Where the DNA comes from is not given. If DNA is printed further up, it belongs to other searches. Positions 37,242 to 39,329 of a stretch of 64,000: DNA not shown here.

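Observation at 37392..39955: Orphan two-gene module: four-TM coiled-coil membrane protein translationally coupled to a vWA-like lipoprotein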

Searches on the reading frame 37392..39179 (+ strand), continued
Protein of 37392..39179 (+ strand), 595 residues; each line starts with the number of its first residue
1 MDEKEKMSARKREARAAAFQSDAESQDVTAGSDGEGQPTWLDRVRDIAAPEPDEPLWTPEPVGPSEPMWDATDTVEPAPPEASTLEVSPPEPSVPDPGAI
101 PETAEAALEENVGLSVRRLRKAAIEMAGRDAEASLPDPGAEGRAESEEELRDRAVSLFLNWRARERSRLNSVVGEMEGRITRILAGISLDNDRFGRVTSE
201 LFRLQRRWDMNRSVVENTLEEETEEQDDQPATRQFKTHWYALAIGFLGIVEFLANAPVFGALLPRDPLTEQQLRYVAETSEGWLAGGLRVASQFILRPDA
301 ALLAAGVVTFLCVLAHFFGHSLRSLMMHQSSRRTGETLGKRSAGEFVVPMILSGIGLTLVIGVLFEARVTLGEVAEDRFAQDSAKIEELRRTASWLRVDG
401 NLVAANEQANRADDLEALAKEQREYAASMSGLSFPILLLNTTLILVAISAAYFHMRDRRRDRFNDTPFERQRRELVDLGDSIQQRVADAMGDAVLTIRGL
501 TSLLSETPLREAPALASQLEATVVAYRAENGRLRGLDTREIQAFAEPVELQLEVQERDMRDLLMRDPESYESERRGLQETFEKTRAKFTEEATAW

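Call 35: fold_search(model_id=the predicted structure, library=pdb)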
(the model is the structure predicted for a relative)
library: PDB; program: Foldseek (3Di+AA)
matches with E <= 10: 520; with E <= 0.001: 0
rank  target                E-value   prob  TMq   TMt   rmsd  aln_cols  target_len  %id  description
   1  6h2x                  1.8e-02  0.51  0.11  0.15  27.8       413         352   15  MukB coiled-coil elbow from E. coli (released 2019-03-06)
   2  9a69_B                2.0e-02  0.66  0.12  0.11  41.2       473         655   12  Integrative model of MCPB-MCPC by crosslinking MS and deep learning (released 2024-09-18)
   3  7zr1_C                2.1e-02  0.66  0.13  0.11  47.0       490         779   11  Chaetomium thermophilum Mre11-Rad50-Nbs1 complex bound to ATPyS (composite structure) (released 2023-01-11)
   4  8fbj                  3.4e-02  0.87  0.12  0.22  47.4       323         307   15  Improving the secretion of designed protein assemblies through negative design of cryptic transmembrane domains (released 2023-03-22)
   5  9ea7                  6.5e-02  0.54  0.16  0.03  48.7       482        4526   10  The Structure of ApoB100 from Human Low-Density Lipoprotein (released 2024-12-18)
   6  7zr1_D                9.3e-02  0.20  0.09  0.07  48.2       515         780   11  Chaetomium thermophilum Mre11-Rad50-Nbs1 complex bound to ATPyS (composite structure) (released 2023-01-11)
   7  9dgr_n                1.0e-01  0.38  0.13  0.02  35.5       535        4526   11  Composite structure of dynein-dynactin on microtubules (released 2025-09-10)
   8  7k58_B                1.0e-01  0.28  0.11  0.02  33.1       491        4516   10  Structure of outer-arm dyneins bound to microtubule with microtubule binding state 1(MTBS-1) (released 2021-09-29)
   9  9dgq_m                1.2e-01  0.30  0.13  0.03  33.3       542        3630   10  Structure of dynein-1 on microtubules (released 2025-09-10)
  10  9e9r                  1.2e-01  0.77  0.21  0.05  31.4       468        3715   10  The Structure of ApoB100 from Human Low-Density Lipoprotein (released 2024-12-18)
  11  6h2e_Q                1.5e-01  0.63  0.13  0.25  31.4       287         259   11  Structure of the soluble AhlC of the tripartite alpha-pore forming toxin, AHL, from Aeromonas hydrophila. (released 2019-07-10)
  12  7z8f_m                1.5e-01  0.25  0.13  0.02  33.3       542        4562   10  Composite structure of dynein-dynactin-BICDR on microtubules (released 2022-07-27)
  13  6r1j_J                1.7e-01  0.60  0.12  0.24  32.9       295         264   11  Structure of the soluble AhlC triple head mutant of the tripartite alpha-pore forming toxin, AHL, from Aeromonas hydro (released 2019-07-10)
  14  8glv_Co               1.7e-01  0.20  0.12  0.03  34.2       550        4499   11  96-nm repeat unit of doublet microtubules from Chlamydomonas reinhardtii flagella (released 2023-05-31)
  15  8w20_A                1.9e-01  0.20  0.12  0.10  55.5       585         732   10  Umb1 umbrella toxin particle (released 2024-04-17)
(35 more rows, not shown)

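Call 36: find_related_loci(query=A4, collection=genome_contigs, flank=10000)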
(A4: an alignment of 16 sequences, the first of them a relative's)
Query A4 (552 aa) in genome_contigs; peptide patterns used: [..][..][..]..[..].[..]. (x = any residue, [..] = any of these).
49 stretches matched a pattern; 26 encode a relative of the query (tblastn E <= 1e-3); 26 distinct loci.
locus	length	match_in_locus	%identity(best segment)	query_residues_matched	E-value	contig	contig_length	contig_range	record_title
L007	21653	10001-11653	95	1-552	0e+0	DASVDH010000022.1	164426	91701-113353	MAG TPA_asm: Longimicrobiales bacterium isolate SMAG_U2028 k141_602458, whole genome shotgun sequence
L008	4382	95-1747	91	1-552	0e+0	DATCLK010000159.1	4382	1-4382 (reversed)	MAG TPA_asm: Longimicrobiales bacterium isolate SMAG_U7120 k141_587015, whole genome shotgun sequence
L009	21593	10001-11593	53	8-539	1e-143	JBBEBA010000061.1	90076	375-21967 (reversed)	MAG: Gemmatimonadota bacterium isolate LejiaF_68_43 Lejia_F_394_length_90076_cov_24, whole genome shotgun sequence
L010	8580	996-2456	47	38-525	6e-120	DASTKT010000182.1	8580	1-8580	MAG TPA_asm: Longimicrobiales bacterium isolate SMAG_U2254 k141_1501952, whole genome shotgun sequence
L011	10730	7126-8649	69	29-548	0e+0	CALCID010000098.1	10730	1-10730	MAG TPA_asm: uncultured bacterium isolate SRR5251193_bin.0_CONCOCT_v1.1_MAG genome assembly, contig: ERZ795068.5268, who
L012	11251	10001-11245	57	28-444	9e-114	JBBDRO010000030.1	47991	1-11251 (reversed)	MAG: Gemmatimonadota bacterium isolate LejiaC_71_52 Lejia_C_1745_length_47991_cov_31, whole genome shotgun sequence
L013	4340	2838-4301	44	39-525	1e-113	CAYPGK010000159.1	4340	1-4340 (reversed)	MAG TPA_asm: uncultured Gemmatimonadaceae bacterium isolate SRP268622_co1_34 genome assembly, contig: NODE_51588_length_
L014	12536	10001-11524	43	18-513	5e-107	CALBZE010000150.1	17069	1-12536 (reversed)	MAG TPA_asm: uncultured bacterium isolate SRR5251193_bin.70_CONCOCT_v1.1_MAG genome assembly, contig: ERZ795068.3442, wh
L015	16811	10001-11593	43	12-525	2e-104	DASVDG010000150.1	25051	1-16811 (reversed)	MAG TPA_asm: Longimicrobiales bacterium isolate SMAG_U2027 k141_573140, whole genome shotgun sequence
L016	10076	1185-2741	38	18-531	4e-99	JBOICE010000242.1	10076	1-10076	MAG: Pseudomonas sp. isolate M3-S_concoct.bin.132_sub k127_976921, whole genome shotgun sequence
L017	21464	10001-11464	42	43-528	2e-92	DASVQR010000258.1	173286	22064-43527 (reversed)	MAG TPA_asm: Longimicrobiaceae bacterium isolate SMAG_U3213 k141_469727, whole genome shotgun sequence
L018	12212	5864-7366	40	28-523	4e-90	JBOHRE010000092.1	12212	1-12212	MAG: Longimicrobiales bacterium isolate SD8037_maxbin2.bin.20_sub NODE_2191_length_12212_cov_2.709723, whole genome shot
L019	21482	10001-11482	37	41-525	2e-88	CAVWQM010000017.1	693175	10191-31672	MAG: uncultured Acidobacteriaceae bacterium isolate MFD04967.bin.1.10 genome assembly, contig: contig_7189, whole genome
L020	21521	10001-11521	42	40-550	1e-87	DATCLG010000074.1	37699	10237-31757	MAG TPA_asm: Longimicrobiales bacterium isolate SMAG_U7116 k141_464761, whole genome shotgun sequence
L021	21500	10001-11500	35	26-524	5e-86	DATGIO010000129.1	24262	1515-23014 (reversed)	MAG TPA_asm: Candidatus Angelobacter sp. isolate SMAG_U9809 k141_775242, whole genome shotgun sequence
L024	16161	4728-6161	38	44-519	3e-84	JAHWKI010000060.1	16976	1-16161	MAG: Gemmatimonadetes bacterium isolate 0813_bin10 NODE_1068_length_16976_cov_10.820401, whole genome shotgun sequence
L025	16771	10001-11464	38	37-523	9e-82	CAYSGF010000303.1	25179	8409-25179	MAG TPA_asm: uncultured Gemmatimonadaceae bacterium isolate binchicken_co31_56 genome assembly, contig: k141_3237795, wh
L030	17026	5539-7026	38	37-521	4e-86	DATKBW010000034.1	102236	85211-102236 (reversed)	MAG TPA_asm: Longimicrobiales bacterium isolate SMAG_U14430 k141_2640277, whole genome shotgun sequence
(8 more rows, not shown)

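Call 39: search_protein_families(library=pfam, alignment_id=A3, max_evalue=0.1)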
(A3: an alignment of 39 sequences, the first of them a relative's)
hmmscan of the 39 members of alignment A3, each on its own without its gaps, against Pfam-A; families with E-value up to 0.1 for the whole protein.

A. member 1, P0001 (595 aa): 0 families

B. families by the number of members that match (of 39 scanned): 16 families
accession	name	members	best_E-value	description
PF21993.1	TetR_C_13_2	3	0.024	Transcriptional regulator LmrA/YxaF-like, C-terminal domain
PF15345.11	TMEM51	1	0.021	Transmembrane protein 51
PF13858.11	DUF4199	1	0.025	Protein of unknown function (DUF4199)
PF05615.18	THOC7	1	0.039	Tho complex subunit 7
PF13334.11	DUF4094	1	0.042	Domain of unknown function (DUF4094)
PF02574.22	S-methyl_trans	1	0.051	Homocysteine S-methyltransferase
PF14329.11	DUF4386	1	0.055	Domain of unknown function (DUF4386)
PF10759.14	BPA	1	0.058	Bacterial proteasome activator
PF13567.11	DUF4131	1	0.063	Domain of unknown function (DUF4131)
PF16925.10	TetR_C_13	1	0.067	Tetracyclin repressor-like, C-terminal domain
PF17098.10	Wtap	1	0.068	WTAP/Mum2p family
PF17192.9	MukF_M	1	0.071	MukF middle domain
PF24751.1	DUF7696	1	0.075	Family of unknown function (DUF7696)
PF09402.16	MSC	1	0.087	Man1-Src1p-C-terminal domain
PF07811.17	TadE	1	0.094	TadE-like protein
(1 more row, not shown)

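Call 40: search_solved_structures(query=A3, max_evalue=10)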
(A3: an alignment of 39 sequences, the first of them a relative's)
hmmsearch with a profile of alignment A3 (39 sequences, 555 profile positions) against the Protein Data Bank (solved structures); distinct sequences matched with E-value up to 10: 3.
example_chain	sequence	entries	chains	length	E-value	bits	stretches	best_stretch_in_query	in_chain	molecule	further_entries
5yzv_A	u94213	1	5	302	0.048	15.5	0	220-255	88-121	Probable serine/threonine-protein kinase PkwA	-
4zry_B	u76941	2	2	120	0.17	13.7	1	329-376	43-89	Keratin, type II cytoskeletal 1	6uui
6fia_A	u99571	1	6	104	1.1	10.9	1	412-473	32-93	LINE-1 retrotransposable element ORF1 protein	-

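Call 43: find_encoding_contigs(protein=P0118, flank=10000, max_places=2)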
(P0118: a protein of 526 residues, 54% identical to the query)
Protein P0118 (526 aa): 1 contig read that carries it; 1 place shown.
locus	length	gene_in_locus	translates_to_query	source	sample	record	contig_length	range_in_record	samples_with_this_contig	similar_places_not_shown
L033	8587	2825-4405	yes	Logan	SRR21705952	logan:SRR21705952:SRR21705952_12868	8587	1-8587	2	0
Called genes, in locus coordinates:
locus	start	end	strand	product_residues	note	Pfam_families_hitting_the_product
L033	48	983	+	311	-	PF00482:T2SSF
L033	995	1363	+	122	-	PF02643:DUF192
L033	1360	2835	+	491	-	-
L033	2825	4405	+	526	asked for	-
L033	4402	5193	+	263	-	-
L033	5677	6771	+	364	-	PF02812:ELFV_dehydrog_N, PF00208:ELFV_dehydrog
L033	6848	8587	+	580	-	?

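Call 44: find_encoding_contigs(protein=P0256, flank=10000, max_places=2)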
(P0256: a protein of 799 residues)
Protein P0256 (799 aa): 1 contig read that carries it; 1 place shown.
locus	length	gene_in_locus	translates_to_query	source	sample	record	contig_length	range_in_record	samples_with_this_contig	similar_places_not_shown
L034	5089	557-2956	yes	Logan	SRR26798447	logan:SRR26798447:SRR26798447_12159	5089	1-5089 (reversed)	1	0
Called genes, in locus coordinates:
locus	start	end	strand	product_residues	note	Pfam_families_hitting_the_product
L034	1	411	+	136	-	?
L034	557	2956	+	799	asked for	-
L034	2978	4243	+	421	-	PF00266:Aminotran_5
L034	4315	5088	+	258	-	?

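Call 45: search_solved_structures(query=L002:6025-7485:+, max_evalue=1)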
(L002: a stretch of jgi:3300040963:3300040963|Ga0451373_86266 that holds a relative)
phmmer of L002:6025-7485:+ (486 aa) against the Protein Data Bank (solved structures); distinct sequences matched with E-value up to 1: 82 (the best 60 are shown).
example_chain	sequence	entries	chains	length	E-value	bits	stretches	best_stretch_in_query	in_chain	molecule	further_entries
5vc7_A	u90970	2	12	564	0.00024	23.1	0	171-224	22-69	VCP-like ATPase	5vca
3b9p_A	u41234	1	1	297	0.00038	22.5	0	171-221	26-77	CG5977-PA, isoform A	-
6p11_B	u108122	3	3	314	0.00045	22.2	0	171-221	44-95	Drosophila melanogaster Spastin AAA domain | Spastin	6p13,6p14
6nyv_B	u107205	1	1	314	0.00047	22.2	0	171-222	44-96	Spastin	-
5g4g_A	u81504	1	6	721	0.00058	21.9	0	171-224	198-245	VCP-LIKE ATPASE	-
5g4f_A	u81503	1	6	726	0.00059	21.8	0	171-224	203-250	VCP-LIKE ATPASE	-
6p12_B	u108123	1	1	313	0.0012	20.8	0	171-222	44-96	Drosophila melanogaster Spastin AAA domain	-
6p07_A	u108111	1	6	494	0.0013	20.7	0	171-221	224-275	Spastin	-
9m4n_A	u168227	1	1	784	0.003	19.5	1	174-253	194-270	Cell division control protein 48 homolog A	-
9m3v_A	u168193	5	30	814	0.0035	19.3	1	174-253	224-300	Cell division control protein 48 homolog A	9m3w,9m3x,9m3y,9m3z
6nyw_B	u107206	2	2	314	0.0082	18.1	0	359-417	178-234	Spastin | Drosophila melanogaster Spastin AAA domain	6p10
7wub_D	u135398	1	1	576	0.019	16.9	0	196-256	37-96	Transitional endoplasmic reticulum ATPase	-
7wub_C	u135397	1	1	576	0.019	16.9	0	196-256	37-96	Transitional endoplasmic reticulum ATPase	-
6mck_A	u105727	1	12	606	0.024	16.5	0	197-255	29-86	Transitional endoplasmic reticulum ATPase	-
6he4_H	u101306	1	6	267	0.024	16.5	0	168-222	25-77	Proteasome-activating nucleotidase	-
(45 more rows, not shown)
